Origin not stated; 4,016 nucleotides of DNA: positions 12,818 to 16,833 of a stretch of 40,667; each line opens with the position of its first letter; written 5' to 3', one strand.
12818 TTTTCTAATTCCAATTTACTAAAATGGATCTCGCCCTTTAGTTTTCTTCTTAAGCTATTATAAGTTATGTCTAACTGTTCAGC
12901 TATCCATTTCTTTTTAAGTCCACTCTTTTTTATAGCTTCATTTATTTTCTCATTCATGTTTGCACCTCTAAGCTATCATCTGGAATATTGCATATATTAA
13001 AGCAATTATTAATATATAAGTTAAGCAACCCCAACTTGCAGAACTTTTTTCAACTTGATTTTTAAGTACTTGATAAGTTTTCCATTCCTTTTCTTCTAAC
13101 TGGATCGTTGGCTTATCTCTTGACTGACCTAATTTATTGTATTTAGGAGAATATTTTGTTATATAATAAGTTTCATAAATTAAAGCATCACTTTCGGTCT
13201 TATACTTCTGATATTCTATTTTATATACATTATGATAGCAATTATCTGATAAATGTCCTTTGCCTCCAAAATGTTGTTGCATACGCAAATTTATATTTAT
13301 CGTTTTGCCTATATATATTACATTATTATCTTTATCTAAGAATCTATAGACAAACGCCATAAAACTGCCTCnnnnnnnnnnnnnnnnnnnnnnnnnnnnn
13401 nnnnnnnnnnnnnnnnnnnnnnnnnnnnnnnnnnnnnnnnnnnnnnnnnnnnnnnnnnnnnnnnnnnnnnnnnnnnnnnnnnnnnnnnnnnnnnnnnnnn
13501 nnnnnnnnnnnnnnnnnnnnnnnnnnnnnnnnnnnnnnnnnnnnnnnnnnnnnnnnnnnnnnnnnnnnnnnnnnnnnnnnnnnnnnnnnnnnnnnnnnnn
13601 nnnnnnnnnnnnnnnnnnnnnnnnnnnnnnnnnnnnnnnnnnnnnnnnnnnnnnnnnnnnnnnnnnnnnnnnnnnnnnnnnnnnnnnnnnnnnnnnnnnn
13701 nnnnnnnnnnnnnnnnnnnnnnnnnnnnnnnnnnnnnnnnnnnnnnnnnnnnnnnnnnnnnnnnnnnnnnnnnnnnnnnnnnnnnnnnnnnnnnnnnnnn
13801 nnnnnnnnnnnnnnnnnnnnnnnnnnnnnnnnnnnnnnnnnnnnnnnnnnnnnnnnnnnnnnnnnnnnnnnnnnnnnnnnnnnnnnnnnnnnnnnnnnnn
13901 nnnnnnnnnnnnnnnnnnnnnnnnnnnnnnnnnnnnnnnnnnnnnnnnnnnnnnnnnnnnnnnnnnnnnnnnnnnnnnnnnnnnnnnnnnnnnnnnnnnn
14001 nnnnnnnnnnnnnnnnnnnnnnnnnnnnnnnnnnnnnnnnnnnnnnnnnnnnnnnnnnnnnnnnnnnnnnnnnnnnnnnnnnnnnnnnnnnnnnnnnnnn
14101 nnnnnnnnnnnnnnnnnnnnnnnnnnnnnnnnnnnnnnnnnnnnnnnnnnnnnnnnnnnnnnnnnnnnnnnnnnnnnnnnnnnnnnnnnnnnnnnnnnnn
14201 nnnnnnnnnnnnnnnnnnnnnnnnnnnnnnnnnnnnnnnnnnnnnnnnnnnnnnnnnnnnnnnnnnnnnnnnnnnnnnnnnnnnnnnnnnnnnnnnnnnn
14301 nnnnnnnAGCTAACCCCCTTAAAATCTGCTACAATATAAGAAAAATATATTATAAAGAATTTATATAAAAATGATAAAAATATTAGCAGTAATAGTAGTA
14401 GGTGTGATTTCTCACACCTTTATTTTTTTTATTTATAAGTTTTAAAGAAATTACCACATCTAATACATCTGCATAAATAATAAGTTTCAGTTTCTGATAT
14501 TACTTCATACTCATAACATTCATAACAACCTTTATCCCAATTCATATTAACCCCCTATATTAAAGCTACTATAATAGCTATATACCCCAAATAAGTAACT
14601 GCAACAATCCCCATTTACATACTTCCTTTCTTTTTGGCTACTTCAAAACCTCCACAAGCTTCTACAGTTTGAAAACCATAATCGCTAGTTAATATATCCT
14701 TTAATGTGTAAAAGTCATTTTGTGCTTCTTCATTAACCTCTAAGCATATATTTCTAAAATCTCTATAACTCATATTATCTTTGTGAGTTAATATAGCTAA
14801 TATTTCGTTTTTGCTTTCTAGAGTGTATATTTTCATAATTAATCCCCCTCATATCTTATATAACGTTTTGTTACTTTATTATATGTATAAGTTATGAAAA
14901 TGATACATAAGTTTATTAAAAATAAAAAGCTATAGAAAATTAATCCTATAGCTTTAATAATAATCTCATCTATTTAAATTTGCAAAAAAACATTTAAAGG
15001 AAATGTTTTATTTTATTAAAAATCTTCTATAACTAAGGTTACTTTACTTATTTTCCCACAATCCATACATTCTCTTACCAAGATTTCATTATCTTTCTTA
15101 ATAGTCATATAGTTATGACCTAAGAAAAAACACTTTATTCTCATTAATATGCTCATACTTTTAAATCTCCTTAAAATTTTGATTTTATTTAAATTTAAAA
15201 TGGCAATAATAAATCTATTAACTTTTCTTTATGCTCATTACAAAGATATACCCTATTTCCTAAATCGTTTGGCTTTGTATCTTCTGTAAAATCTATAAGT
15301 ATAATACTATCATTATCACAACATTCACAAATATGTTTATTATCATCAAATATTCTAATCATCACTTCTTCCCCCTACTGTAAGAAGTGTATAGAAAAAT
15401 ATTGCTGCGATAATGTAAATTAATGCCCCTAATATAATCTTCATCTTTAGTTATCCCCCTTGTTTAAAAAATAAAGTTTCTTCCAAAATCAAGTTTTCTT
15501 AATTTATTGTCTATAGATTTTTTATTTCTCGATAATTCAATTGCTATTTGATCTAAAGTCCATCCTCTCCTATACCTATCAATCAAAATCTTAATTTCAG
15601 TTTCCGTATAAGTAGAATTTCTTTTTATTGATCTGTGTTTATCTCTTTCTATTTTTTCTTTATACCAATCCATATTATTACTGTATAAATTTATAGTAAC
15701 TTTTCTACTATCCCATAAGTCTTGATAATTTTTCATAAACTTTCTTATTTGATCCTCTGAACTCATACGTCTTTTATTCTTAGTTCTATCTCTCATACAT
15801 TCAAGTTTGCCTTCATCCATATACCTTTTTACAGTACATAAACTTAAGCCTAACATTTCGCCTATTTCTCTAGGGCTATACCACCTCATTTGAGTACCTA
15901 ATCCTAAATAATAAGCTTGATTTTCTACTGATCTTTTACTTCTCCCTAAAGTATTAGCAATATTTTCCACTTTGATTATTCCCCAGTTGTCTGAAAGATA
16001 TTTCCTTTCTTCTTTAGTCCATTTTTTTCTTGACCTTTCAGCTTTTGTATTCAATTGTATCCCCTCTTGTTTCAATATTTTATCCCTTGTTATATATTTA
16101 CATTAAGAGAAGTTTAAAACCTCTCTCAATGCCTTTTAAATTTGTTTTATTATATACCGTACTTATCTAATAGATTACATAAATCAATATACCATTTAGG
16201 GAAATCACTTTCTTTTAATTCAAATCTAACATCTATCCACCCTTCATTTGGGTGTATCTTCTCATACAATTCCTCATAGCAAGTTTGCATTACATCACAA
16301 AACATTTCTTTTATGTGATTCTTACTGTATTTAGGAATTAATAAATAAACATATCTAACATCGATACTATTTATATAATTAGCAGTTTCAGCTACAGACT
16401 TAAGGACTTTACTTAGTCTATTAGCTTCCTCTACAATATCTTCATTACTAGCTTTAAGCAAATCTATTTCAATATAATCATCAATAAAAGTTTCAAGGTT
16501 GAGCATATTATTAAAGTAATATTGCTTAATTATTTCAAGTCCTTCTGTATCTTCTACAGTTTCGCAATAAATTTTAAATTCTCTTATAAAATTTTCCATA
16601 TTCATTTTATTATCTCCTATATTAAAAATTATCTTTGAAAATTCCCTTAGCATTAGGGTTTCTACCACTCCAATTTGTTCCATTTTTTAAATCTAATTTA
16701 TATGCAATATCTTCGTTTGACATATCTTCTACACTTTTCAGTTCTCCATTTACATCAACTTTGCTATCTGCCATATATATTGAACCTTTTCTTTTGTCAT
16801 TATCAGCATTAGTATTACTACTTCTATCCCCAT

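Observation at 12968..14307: Operon pairing a membrane-anchored FtsK/HerA-like ATPase with a tail-anchored GIY-YIG nuclease: candidate exclusion/defence or DNA-transfer module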

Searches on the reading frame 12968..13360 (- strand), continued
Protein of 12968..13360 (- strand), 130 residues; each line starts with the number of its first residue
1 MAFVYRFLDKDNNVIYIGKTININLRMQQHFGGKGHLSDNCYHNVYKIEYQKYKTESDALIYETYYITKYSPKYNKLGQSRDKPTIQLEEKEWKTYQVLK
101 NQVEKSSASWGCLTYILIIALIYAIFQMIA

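Call 98: search_protein_families(library=pfam, proteins=[L037:3441-4007:+, L039:3417-4001:+, L043:2659-2886:+, L016:1879-2109:+, L015:1538-1747:+, L043:4502-4753:+], max_evalue=1)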
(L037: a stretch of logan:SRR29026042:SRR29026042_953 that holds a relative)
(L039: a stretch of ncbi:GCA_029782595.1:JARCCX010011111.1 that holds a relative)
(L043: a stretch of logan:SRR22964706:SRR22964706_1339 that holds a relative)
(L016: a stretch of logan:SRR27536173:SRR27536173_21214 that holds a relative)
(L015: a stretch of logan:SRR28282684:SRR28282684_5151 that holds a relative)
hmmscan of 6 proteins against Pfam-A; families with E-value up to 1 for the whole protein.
L037:3441-4007:+ (188 aa): 2 families
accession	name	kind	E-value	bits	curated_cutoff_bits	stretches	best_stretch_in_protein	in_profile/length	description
PF01047.28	MarR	-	0.12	12.7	24.6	0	3-53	1-51/59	MarR family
PF01875.22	Memo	-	0.17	11.5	27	1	108-154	191-234/269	Memo-like protein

L039:3417-4001:+ (194 aa): 1 family
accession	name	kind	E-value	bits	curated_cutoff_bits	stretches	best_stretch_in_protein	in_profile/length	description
PF07834.16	RanGAP1_C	-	0.094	12.8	25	1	81-147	71-145/178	RanGAP1 C-terminal domain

L043:2659-2886:+ (75 aa): 0 families

L016:1879-2109:+ (76 aa): 1 family
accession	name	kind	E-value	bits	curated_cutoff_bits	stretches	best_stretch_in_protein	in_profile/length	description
PF22730.1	NCC-H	-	0.041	14.1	27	1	19-31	14-26/29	NACHT C-terminal Cysteine and Histidine-containing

L015:1538-1747:+ (69 aa): 1 family
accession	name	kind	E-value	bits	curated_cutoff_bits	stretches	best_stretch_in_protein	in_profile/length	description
PF16485.10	PLN_propep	-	0.14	12.4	28.1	1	46-62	22-38/43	Protealysin propeptide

L043:4502-4753:+ (83 aa): 0 families

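Call 108: search_protein_families(library=ncbifam, proteins=[window:12968-13360:-, L043:2886-3971:+, L037:3441-4007:+], max_evalue=0.01)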
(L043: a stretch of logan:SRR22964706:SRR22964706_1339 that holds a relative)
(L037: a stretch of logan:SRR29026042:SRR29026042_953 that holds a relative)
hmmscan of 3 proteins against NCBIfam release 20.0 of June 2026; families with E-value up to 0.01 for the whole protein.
window:12968-13360:- (130 aa): 14 families
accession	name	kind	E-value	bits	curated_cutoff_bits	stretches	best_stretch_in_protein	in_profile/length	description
TIGR00194.1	uvrC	equivalog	1.3e-13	50.6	285.45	1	4-111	14-123/574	excinuclease ABC subunit UvrC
NF005906.0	PRK07883.1-4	equivalog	3e-13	49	495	1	4-99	218-318/563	DEDD exonuclease domain-containing protein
NF011261.0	PRK14667.1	equivalog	5.2e-10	38.5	818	1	4-107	19-124/567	excinuclease ABC subunit C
NF001824.0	PRK00558.1-5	equivalog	1e-08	34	451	1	4-76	20-95/652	excinuclease ABC subunit UvrC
NF011264.0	PRK14670.1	equivalog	2.2e-08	32.9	1021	1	4-100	21-120/602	excinuclease ABC subunit C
NF011262.0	PRK14668.1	equivalog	3.5e-08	32.3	544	1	4-114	19-128/577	excinuclease ABC subunit C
NF005907.0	PRK07883.1-5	equivalog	1.9e-06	26.6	454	1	4-111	233-343/584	DEDD exonuclease domain-containing protein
NF007833.0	PRK10545.1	equivalog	4.7e-06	26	367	1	4-102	37-135/289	excinuclease Cho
NF005904.0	PRK07883.1-2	equivalog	1.1e-05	23.9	969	1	4-114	235-348/584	DEDD exonuclease domain-containing protein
NF011260.0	PRK14666.1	equivalog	3.8e-05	22.6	649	1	4-79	15-93/698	excinuclease ABC subunit C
TIGR01453.1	grpIintron_endo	subfamily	0.00014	22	56.05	1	1-85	1-95/215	group I intron endonuclease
NF011263.0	PRK14669.1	equivalog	0.0004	19.1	1108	1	4-98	16-115/624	excinuclease ABC subunit C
NF011266.0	PRK14672.1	equivalog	0.00059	18.3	1504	1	4-77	24-99/691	excinuclease ABC subunit C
NF005905.0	PRK07883.1-3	equivalog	0.0092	14.6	508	1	4-82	229-309/581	DEDD exonuclease domain-containing protein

L043:2886-3971:+ (361 aa): 4 families
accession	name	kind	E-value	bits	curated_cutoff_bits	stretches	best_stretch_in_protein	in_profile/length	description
TIGR03928.1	T7_EssCb_Firm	equivalog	5e-17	60.8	778.4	1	135-339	810-1014/1296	type VII secretion protein EssC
TIGR03924.1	T7SS_EccC_a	equivalog_domain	4.4e-13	48.9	509.15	1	112-343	420-669/673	type VII secretion protein EccCa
NF007615.0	PRK10263.1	equivalog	1.3e-08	33.1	1566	2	120-231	994-1106/1355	DNA translocase FtsK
TIGR03925.1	T7SS_EccC_b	equivalog_domain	2.2e-07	29.5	346.55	1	133-311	74-257/564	type VII secretion protein EccCb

L037:3441-4007:+ (188 aa): 0 families

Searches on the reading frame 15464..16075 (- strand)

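Call 29: search_protein_families(library=pfam, proteins=[window:15464-16075:-], max_evalue=0.01)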
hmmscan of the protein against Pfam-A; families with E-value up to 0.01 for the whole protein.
window:15464-16075:- (203 aa): 7 families
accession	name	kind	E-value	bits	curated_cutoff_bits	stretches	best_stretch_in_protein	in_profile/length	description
PF13384.12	HTH_23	-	2.1e-06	27.8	24.6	0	66-89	18-45/50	Homeodomain-like domain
PF04545.22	Sigma70_r4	-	2.3e-06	27.5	24.1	0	66-86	18-41/50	Sigma-70, region 4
PF12728.13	HTH_17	-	3.4e-06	27.7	27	1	65-116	1-49/51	Helix-turn-helix domain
PF08281.18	Sigma70_r4_2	-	5.5e-06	26.4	25.7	0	66-91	27-52/54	Sigma-70, region 4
PF06056.18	Terminase_5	-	1.9e-05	24.9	20.3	0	168-189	10-31/58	Putative ATPase subunit of terminase (gpP-like)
PF13411.12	MerR_1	-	0.0019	18.7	21.6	1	66-112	1-45/69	MerR HTH family regulatory protein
PF08535.16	KorB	-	0.0062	16.9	22.3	0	34-116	4-85/89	KorB domain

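Call 30: search_protein_families(library=phrogs, proteins=[window:15464-16075:-], max_evalue=0.001)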
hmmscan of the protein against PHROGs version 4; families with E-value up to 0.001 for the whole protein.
window:15464-16075:- (203 aa): 10 families
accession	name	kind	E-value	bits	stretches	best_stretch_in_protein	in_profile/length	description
phrog_323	-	transcription regulation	1.6e-18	68.3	1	15-195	4-188/319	transcriptional regulator, D5-like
phrog_664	-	DNA, RNA and nucleotide metabolism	2.7e-08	34.9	0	66-110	53-90/210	DNA binding protein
phrog_11013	-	unknown function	3.3e-07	31.1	1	14-58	28-72/87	-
phrog_6620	-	integration and excision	6.8e-05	23.5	1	66-122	2-52/201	transposase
phrog_7067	-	head and packaging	0.00021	22.4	0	66-88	32-54/56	terminase small subunit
phrog_32460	-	unknown function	0.00023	22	0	75-192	80-194/210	-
phrog_79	-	transcription regulation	0.00037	21.2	0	151-194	87-128/156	anti-termination protein Q-like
phrog_14101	-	transcription regulation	0.00056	21.4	1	17-64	5-52/103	transcriptional regulator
phrog_66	-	integration and excision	0.00066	20.4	0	61-155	89-177/412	excisionase and transcriptional regulator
phrog_16747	-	unknown function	0.00066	20.4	0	137-200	119-184/185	-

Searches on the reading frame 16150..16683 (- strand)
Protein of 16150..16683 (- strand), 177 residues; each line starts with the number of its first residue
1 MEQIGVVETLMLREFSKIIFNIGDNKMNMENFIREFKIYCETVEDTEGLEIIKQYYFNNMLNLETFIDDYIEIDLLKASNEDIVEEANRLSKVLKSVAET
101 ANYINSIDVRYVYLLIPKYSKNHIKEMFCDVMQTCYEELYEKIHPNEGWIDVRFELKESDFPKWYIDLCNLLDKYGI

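Call 29: search_protein_families(library=pfam, proteins=[window:16150-16683:-], max_evalue=0.01)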
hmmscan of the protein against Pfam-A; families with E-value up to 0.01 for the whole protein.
window:16150-16683:- (177 aa): 1 family
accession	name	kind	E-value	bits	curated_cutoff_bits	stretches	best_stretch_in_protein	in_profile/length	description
PF01044.25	Vinculin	-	0.0058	15.5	38.1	1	46-96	462-513/852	Vinculin family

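Call 30: search_protein_families(library=phrogs, proteins=[window:16150-16683:-], max_evalue=0.001)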
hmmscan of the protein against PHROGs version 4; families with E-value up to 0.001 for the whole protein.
window:16150-16683:- (177 aa): 0 families
